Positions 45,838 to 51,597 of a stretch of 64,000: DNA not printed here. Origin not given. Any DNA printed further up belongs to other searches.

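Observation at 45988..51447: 1819-aa stand-alone GHKL ATPase fused to a C-terminal DUF3883 nuclease-like domain (bacterial NO VEIN-like architecture) in ICE cargo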

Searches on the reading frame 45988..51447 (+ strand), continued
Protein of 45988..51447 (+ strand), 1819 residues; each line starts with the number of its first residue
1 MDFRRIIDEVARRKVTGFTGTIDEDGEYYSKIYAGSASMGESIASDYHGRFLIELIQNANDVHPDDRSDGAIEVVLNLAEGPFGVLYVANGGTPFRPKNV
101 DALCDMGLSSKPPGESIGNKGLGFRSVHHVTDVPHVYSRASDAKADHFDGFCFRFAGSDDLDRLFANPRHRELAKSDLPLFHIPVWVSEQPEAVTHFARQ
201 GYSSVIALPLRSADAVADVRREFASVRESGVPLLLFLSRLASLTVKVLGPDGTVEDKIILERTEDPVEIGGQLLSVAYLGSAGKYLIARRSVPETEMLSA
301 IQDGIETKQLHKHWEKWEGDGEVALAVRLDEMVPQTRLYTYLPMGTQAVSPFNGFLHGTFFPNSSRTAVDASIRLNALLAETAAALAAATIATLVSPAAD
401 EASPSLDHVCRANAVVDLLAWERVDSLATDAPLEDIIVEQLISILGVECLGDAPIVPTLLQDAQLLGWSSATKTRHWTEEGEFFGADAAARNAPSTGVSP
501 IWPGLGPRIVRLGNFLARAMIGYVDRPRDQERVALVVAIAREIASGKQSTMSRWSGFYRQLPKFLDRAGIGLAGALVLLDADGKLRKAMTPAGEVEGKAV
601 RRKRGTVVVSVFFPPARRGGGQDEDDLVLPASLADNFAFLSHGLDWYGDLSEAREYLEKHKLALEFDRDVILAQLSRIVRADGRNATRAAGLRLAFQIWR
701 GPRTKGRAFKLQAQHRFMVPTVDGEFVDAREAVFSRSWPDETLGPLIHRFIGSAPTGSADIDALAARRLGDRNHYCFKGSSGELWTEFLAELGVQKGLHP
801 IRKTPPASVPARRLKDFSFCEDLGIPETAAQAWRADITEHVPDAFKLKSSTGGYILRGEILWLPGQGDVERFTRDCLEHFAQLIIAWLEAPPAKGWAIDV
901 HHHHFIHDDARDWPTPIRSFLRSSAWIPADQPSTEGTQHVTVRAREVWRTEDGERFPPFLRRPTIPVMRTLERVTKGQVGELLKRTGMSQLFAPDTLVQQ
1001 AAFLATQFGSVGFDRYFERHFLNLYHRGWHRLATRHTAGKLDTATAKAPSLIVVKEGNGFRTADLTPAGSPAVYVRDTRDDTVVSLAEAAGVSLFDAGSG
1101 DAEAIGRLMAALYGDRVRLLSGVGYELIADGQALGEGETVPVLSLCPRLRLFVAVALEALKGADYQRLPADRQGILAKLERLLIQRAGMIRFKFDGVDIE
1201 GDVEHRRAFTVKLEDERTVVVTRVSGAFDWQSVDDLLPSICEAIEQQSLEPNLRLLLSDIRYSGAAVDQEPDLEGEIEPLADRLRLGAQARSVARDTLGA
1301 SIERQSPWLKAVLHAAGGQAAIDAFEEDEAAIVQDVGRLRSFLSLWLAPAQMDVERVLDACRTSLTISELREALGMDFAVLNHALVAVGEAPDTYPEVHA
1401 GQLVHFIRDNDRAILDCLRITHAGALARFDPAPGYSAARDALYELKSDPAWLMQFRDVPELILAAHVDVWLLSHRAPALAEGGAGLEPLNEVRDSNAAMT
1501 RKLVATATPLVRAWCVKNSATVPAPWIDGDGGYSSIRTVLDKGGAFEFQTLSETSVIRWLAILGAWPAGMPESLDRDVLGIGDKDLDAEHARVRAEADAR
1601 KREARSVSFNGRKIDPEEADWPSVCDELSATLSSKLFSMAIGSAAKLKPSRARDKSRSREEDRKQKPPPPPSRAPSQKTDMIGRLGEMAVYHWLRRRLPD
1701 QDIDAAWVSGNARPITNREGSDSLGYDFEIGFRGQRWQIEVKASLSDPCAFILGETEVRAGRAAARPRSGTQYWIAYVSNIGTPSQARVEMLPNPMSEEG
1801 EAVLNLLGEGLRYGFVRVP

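Call 24: find_homologous_proteins(query=window:45988-51444:+, max_evalue=0.001)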
Query window:45988-51444:+ (1819 aa): 531 proteins with E <= 0.001 among 8000 candidates; the best 120 are listed.
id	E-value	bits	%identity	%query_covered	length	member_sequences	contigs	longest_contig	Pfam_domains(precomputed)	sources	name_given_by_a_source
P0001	0.0e+0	4079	98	100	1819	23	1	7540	PF13020.13,PF25794.2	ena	-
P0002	0.0e+0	3510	85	100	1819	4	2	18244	PF13020.13,PF25794.2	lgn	-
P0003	0.0e+0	3492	84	100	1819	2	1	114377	PF13020.13,PF25794.2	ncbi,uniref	ncbi:DUF3883 domain-containing protein [Acetobacter fabarum]|uniref:sacsin N-terminal ATP-binding-li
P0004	0.0e+0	2217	56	100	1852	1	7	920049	PF25794.2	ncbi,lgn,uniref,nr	ncbi:hypothetical protein [Mesorhizobium sp.]|uniref:sacsin N-terminal ATP-binding-like domain-conta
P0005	0.0e+0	2189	55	100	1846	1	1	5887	PF25794.2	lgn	-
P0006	0.0e+0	2158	54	100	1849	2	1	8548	PF13020.13,PF25794.2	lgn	-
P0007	0.0e+0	2150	53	100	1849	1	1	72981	PF25794.2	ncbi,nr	ncbi:MAG: hypothetical protein JWR80_6015 [Bradyrhizobium sp.]|nr:hypothetical protein [Bradyrhizobi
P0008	0.0e+0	2109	54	100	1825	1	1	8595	PF25794.2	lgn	-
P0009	0.0e+0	2108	53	100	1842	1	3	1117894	PF25794.2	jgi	jgi:Domain of unknown function (DUF3883)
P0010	0.0e+0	2045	52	100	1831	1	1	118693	PF25794.2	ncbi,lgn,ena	-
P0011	0.0e+0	2034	51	100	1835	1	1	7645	PF25794.2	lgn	-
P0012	0.0e+0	1971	52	100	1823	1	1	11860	PF25794.2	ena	-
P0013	0.0e+0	1945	51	100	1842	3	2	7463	PF25794.2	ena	-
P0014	0.0e+0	1907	50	100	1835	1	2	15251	PF25794.2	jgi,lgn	jgi:hypothetical protein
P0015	0.0e+0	1866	47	100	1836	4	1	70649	PF25794.2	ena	-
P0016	0.0e+0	1848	48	100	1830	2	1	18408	PF25794.2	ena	-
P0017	0.0e+0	1825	47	100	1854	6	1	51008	PF25794.2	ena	-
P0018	0.0e+0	1817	47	100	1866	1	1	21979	PF25794.2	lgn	-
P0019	0.0e+0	1815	47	100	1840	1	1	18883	PF13020.13,PF25794.2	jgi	jgi:hypothetical protein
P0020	0.0e+0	1802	47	100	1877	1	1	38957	PF25794.2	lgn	-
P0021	0.0e+0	1778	46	100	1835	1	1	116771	PF25794.2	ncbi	-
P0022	0.0e+0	1772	46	99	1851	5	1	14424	PF25794.2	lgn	-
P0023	0.0e+0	1766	46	100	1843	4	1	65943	PF25794.2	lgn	-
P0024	0.0e+0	1761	47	99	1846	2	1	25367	PF25794.2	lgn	-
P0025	0.0e+0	1761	48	100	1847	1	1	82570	PF25794.2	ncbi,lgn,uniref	ncbi:sacsin N-terminal ATP-binding-like domain-containing protein [Phenylobacterium sp.]|uniref:sacs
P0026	0.0e+0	1755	47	100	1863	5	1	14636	PF25794.2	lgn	-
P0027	0.0e+0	1754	46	100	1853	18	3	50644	PF13020.13,PF25794.2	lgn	-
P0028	0.0e+0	1741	47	99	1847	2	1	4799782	PF25794.2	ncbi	ncbi:sacsin N-terminal ATP-binding-like domain-containing protein [Rhizobium herbae]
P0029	0.0e+0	1740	46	100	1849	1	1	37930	PF25794.2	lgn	-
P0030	0.0e+0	1735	47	100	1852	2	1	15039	PF25794.2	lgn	-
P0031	0.0e+0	1735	47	100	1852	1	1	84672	PF25794.2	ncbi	-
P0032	0.0e+0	1730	46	100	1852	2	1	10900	PF13020.13,PF25794.2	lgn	-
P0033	0.0e+0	1729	47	100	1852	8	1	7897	PF25794.2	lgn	-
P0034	0.0e+0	1716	46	100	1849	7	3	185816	PF25794.2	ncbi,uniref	ncbi:sacsin N-terminal ATP-binding-like domain-containing protein [Agrobacterium rosae]|uniref:sacsi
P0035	0.0e+0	1715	47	100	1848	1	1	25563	PF25794.2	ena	-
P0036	0.0e+0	1683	45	100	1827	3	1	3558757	PF13020.13,PF25794.2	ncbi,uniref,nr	ncbi:sacsin N-terminal ATP-binding-like domain-containing protein [Profundibacter amoris]|uniref:DUF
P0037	0.0e+0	1672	45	100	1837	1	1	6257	PF13020.13,PF25794.2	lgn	-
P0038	0.0e+0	1663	43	100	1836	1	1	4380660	PF25794.2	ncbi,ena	-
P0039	0.0e+0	1659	45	100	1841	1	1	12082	PF25794.2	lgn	-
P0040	0.0e+0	1656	45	100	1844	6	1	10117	PF25794.2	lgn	-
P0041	0.0e+0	1655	45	100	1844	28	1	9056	PF25794.2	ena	-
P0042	0.0e+0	1649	45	100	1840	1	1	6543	PF25794.2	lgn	-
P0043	0.0e+0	1635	44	100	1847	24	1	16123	PF25794.2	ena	-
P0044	0.0e+0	1624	44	100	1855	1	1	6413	PF25794.2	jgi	jgi:hypothetical protein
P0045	0.0e+0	1622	44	100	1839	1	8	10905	PF25794.2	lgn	-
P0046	0.0e+0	1620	44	100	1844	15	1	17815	PF25794.2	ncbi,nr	ncbi:MAG: hypothetical protein CML30_12895 [Rhizobiales bacterium]|nr:hypothetical protein [Hyphomic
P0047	0.0e+0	1604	43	100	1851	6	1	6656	PF13020.13,PF25794.2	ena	-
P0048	0.0e+0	1590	43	100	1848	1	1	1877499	PF25794.2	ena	-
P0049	0.0e+0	1588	43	100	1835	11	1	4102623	PF25794.2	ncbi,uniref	ncbi:sacsin N-terminal ATP-binding-like domain-containing protein [Tabrizicola sp. BL-A-41-H6]|unire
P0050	0.0e+0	1586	43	100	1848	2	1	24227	PF25794.2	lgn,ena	-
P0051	0.0e+0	1579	43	100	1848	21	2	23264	PF13020.13,PF25794.2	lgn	-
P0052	0.0e+0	1575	43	100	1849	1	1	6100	PF25794.2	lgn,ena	-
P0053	0.0e+0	1572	43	100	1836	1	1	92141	PF13020.13,PF25794.2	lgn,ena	-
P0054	0.0e+0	1561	44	100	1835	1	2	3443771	PF13020.13,PF25794.2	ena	-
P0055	0.0e+0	1554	43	100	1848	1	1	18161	PF13020.13,PF25794.2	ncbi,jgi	-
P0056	0.0e+0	1554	44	97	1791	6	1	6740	PF25794.2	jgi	jgi:hypothetical protein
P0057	0.0e+0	1553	42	100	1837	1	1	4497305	PF25794.2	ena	-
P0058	0.0e+0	1553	42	100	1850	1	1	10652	PF13020.13,PF25794.2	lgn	-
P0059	0.0e+0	1548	41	100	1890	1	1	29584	PF13020.13,PF25794.2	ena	-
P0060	0.0e+0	1544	42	100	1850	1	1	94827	PF13020.13,PF25794.2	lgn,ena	-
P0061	0.0e+0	1535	42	100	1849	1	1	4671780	PF25794.2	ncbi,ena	-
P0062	0.0e+0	1530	42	100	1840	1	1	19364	PF13020.13,PF25794.2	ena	-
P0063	0.0e+0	1529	42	100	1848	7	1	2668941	PF25794.2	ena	-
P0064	0.0e+0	1521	41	100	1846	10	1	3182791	PF25794.2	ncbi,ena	-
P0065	0.0e+0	1516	42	99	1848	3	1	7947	PF25794.2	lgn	-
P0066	0.0e+0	1511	43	100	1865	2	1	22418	PF13020.13,PF25794.2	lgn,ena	-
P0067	0.0e+0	1502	41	100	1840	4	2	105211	PF13020.13,PF25794.2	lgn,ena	-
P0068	0.0e+0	1501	42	100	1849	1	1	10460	PF25794.2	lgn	-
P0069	0.0e+0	1499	41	100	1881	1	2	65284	PF25794.2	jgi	jgi:hypothetical protein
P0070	0.0e+0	1493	42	100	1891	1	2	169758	PF13020.13,PF25794.2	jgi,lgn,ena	-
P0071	0.0e+0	1489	41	100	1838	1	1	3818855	PF25794.2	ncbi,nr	ncbi:DUF3883 domain-containing protein [Ruegeria pomeroyi]|nr:DUF3883 domain-containing protein [Rue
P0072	0.0e+0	1489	42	100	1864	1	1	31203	PF13020.13,PF25794.2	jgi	jgi:hypothetical protein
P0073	0.0e+0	1482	40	100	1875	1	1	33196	PF13020.13,PF25794.2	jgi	jgi:hypothetical protein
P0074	0.0e+0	1477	41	100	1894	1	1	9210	PF13020.13,PF25794.2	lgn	-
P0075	0.0e+0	1462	40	100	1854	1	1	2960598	PF13020.13,PF25794.2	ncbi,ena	-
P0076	0.0e+0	1455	42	98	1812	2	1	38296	PF13020.13,PF25794.2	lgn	-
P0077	0.0e+0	1455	46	86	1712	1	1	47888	PF25794.2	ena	-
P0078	0.0e+0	1455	41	99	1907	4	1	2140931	PF13020.13,PF25794.2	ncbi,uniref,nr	ncbi:DUF3883 domain-containing protein [Agrobacterium leguminum]|uniref:sacsin N-terminal ATP-bindin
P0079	0.0e+0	1451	42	100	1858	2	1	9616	PF13020.13,PF25794.2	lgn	-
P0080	0.0e+0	1451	40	100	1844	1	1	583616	PF13020.13,PF25794.2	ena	-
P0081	0.0e+0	1449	41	100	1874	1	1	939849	PF25794.2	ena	-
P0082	0.0e+0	1444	41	100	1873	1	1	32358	PF25794.2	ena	-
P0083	0.0e+0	1430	41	100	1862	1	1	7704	PF25794.2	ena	-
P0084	0.0e+0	1428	41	100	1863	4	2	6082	PF13020.13,PF25794.2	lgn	-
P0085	0.0e+0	1427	41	95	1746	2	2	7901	PF25794.2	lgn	-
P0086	0.0e+0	1427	40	100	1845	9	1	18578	PF25794.2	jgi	jgi:hypothetical protein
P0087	0.0e+0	1423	40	100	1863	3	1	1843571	PF25794.2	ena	-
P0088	0.0e+0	1420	41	100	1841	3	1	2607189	PF13020.13,PF25794.2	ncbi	-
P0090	0.0e+0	1419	40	100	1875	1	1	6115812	-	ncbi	-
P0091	0.0e+0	1418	41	100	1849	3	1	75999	PF13020.13,PF25794.2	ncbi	-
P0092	0.0e+0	1417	40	100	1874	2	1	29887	PF25794.2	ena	-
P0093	0.0e+0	1416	39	100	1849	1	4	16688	PF13020.13,PF25794.2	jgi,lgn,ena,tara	jgi:hypothetical protein|tara:strand:+ start:9831 stop:15380 length:5550 start_codon:yes stop_codon:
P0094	0.0e+0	1415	41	100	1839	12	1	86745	PF25794.2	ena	-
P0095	0.0e+0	1414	41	100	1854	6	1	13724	PF13020.13,PF25794.2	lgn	-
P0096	0.0e+0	1412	42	94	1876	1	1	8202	PF25794.2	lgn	-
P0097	0.0e+0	1410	40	100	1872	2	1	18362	PF25794.2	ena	-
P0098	0.0e+0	1407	40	100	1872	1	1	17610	PF25794.2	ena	-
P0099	0.0e+0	1407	41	100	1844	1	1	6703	PF13020.13,PF25794.2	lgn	-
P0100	0.0e+0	1406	40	100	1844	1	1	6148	PF13020.13,PF25794.2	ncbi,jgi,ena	jgi:hypothetical protein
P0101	0.0e+0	1405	39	100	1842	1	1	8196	PF13020.13,PF25794.2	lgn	-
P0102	0.0e+0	1405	40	100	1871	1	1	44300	PF25794.2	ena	-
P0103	0.0e+0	1404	40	100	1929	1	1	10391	PF13020.13,PF25794.2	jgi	-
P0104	0.0e+0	1400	40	100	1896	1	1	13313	PF13020.13,PF25794.2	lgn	-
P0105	0.0e+0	1399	39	100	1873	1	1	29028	PF13020.13,PF25794.2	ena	-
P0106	0.0e+0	1395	40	100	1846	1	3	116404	PF13020.13,PF25794.2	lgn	-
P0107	0.0e+0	1395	41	94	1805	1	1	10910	PF25794.2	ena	-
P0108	0.0e+0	1390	41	100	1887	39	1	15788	PF13020.13,PF25794.2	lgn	-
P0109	0.0e+0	1390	41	100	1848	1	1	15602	PF13020.13,PF25794.2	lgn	-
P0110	0.0e+0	1387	40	100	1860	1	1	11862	PF13020.13,PF25794.2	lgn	-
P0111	0.0e+0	1387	40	100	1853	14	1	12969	PF13020.13,PF25794.2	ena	-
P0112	0.0e+0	1384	40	100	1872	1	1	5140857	PF25794.2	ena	-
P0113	0.0e+0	1380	40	100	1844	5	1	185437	PF13020.13,PF25794.2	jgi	jgi:hypothetical protein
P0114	0.0e+0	1379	40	100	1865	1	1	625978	PF25794.2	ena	-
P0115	0.0e+0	1379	40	100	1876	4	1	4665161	PF25794.2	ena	-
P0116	0.0e+0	1376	40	100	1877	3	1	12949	PF25794.2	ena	-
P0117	0.0e+0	1374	41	100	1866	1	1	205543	PF25794.2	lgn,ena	-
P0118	0.0e+0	1373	40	100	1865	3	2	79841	PF13020.13,PF25794.2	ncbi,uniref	ncbi:sacsin N-terminal ATP-binding-like domain-containing protein [Mesorhizobium abyssinicae]|uniref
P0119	0.0e+0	1371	39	100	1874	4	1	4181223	PF13020.13,PF25794.2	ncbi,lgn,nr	ncbi:DUF3883 domain-containing protein [Aureimonas sp. OT7]|nr:DUF3883 domain-containing protein [Au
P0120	0.0e+0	1370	39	100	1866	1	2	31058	PF25794.2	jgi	jgi:hypothetical protein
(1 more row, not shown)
